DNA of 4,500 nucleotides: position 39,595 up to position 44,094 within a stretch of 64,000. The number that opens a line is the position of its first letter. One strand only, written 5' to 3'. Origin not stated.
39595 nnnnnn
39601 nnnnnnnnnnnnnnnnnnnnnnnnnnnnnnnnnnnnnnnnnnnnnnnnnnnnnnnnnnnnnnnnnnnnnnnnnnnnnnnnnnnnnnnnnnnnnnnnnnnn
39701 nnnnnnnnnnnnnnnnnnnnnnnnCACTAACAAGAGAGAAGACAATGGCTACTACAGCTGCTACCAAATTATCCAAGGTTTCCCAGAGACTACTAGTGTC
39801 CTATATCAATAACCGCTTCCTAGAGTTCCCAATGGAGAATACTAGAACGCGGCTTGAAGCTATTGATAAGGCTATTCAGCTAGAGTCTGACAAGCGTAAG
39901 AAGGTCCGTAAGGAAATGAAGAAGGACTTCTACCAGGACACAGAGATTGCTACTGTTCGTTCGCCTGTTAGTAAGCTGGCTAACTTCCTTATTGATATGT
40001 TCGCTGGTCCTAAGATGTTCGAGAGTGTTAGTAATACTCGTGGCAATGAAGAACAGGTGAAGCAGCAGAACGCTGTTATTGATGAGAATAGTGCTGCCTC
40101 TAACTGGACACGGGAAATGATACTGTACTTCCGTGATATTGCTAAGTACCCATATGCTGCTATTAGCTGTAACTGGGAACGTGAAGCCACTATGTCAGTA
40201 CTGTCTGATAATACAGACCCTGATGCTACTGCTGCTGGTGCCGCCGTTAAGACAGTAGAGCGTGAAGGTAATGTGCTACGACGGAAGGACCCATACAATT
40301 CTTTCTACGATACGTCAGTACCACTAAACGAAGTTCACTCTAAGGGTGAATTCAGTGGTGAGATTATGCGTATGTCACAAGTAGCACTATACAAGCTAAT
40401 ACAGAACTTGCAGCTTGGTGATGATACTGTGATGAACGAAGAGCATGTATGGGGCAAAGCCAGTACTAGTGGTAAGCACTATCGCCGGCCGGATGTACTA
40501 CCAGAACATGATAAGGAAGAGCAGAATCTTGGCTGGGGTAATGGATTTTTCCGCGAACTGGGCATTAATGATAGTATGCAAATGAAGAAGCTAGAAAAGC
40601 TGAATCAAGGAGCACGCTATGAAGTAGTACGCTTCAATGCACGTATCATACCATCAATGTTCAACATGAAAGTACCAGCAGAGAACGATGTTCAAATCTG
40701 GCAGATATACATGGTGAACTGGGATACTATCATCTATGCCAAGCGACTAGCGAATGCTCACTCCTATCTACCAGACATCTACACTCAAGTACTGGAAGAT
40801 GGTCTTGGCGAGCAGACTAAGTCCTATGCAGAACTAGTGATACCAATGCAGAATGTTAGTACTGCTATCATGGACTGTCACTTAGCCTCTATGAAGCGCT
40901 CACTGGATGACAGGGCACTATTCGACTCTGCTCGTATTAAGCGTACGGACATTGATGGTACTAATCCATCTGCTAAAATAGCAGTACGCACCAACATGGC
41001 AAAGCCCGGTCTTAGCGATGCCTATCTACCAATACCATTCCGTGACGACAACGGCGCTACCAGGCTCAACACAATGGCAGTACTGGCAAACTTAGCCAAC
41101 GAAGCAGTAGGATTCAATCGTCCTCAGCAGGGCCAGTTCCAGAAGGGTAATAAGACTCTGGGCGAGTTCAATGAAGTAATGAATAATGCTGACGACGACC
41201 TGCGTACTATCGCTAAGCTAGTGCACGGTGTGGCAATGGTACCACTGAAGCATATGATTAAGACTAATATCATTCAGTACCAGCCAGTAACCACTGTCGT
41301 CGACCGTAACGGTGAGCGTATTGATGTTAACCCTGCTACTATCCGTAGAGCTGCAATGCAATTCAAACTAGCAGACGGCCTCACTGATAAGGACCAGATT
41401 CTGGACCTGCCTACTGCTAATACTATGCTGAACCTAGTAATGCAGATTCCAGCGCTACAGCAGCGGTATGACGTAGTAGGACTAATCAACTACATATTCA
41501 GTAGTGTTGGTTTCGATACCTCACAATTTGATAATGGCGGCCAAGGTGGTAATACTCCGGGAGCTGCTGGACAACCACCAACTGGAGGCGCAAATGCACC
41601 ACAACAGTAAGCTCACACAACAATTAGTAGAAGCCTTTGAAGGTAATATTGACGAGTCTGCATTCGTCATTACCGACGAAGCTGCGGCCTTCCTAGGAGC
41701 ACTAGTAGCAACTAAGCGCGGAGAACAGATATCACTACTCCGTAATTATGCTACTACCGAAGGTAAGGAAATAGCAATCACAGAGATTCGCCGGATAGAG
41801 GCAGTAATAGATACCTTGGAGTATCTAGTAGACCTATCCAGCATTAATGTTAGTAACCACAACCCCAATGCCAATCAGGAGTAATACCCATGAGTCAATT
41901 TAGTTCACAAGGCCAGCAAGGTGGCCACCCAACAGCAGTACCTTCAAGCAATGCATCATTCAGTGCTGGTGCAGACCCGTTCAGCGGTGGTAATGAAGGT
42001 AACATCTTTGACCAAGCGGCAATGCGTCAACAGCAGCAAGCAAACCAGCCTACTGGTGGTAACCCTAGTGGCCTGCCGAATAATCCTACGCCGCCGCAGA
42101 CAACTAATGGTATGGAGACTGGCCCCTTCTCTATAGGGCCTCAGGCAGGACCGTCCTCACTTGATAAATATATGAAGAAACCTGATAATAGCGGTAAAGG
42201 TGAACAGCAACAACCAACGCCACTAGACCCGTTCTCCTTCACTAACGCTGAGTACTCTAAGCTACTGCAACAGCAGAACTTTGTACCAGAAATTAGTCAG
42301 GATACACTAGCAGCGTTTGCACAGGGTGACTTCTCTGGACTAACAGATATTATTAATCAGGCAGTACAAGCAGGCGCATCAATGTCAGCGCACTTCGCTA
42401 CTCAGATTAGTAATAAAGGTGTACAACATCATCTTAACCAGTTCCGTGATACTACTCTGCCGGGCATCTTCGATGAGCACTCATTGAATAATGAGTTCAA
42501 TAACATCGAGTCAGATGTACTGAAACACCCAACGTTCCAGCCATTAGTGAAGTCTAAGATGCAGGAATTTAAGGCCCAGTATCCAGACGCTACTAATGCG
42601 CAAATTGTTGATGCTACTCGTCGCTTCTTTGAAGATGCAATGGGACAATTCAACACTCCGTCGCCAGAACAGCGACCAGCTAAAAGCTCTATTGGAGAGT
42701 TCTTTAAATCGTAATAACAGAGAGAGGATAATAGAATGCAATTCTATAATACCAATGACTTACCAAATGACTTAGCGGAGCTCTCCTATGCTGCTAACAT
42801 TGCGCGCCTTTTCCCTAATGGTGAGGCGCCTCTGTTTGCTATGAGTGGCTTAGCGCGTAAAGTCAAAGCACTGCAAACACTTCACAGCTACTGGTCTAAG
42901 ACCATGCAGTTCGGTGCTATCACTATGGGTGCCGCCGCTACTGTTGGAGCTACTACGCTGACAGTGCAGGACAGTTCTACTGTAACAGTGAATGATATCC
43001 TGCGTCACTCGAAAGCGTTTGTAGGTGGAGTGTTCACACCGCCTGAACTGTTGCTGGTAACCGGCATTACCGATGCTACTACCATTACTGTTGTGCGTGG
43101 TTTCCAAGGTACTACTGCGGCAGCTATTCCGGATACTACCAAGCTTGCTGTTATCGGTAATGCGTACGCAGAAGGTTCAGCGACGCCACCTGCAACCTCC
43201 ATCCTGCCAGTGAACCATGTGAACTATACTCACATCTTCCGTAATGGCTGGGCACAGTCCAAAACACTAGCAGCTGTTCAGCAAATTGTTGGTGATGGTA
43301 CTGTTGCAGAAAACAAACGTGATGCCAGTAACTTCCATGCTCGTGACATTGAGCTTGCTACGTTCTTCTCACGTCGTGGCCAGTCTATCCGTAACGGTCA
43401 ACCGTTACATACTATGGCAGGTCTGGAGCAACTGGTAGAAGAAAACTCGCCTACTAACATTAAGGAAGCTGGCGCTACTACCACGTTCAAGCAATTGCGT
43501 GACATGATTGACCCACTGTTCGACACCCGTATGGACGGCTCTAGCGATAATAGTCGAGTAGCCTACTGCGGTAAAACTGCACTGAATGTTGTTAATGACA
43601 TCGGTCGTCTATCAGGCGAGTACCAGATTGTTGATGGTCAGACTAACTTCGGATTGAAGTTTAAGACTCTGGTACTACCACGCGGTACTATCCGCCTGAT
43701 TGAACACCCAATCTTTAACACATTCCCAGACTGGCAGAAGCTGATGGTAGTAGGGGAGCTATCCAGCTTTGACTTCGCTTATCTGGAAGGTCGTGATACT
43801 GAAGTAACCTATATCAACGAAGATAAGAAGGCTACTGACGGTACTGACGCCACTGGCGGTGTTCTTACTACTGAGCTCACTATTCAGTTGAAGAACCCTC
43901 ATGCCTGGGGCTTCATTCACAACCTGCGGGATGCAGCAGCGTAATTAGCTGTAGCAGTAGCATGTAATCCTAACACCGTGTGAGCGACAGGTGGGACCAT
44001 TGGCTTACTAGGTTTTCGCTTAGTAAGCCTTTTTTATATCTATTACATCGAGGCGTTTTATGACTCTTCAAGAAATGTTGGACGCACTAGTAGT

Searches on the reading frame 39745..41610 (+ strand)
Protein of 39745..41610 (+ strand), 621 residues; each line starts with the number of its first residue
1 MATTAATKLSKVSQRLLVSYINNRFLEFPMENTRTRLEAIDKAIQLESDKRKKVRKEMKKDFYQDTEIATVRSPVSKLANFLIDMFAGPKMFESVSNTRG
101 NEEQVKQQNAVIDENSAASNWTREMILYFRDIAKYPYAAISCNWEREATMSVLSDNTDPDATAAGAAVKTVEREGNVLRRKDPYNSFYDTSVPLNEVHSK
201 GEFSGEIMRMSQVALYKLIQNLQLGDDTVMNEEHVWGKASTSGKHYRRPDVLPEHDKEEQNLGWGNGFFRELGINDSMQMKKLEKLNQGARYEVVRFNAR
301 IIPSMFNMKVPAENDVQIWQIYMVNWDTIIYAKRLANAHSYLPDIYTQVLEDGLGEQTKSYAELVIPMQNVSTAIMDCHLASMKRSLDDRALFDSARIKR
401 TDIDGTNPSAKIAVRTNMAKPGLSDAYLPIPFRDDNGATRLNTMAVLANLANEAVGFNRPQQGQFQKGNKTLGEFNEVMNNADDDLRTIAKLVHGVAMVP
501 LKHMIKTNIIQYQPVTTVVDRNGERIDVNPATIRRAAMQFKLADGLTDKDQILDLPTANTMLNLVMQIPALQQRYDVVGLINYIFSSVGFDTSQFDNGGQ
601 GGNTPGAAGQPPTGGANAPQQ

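Call 8: search_protein_families(library=phrogs, proteins=[window:39745-41610:+])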
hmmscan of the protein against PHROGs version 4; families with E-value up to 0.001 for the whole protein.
window:39745-41610:+ (621 aa): 1 family
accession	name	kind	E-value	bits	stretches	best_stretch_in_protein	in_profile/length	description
phrog_15554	-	head and packaging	2.7e-54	185.4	1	69-575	87-594/666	portal protein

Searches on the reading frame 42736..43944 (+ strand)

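Call 8: search_protein_families(library=phrogs, proteins=[window:42736-43944:+])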
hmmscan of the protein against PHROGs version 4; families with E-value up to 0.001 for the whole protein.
window:42736-43944:+ (402 aa): 1 family
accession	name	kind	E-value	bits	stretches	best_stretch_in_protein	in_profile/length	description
phrog_1328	-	head and packaging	2.4e-25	90.7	1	5-399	11-308/583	major head protein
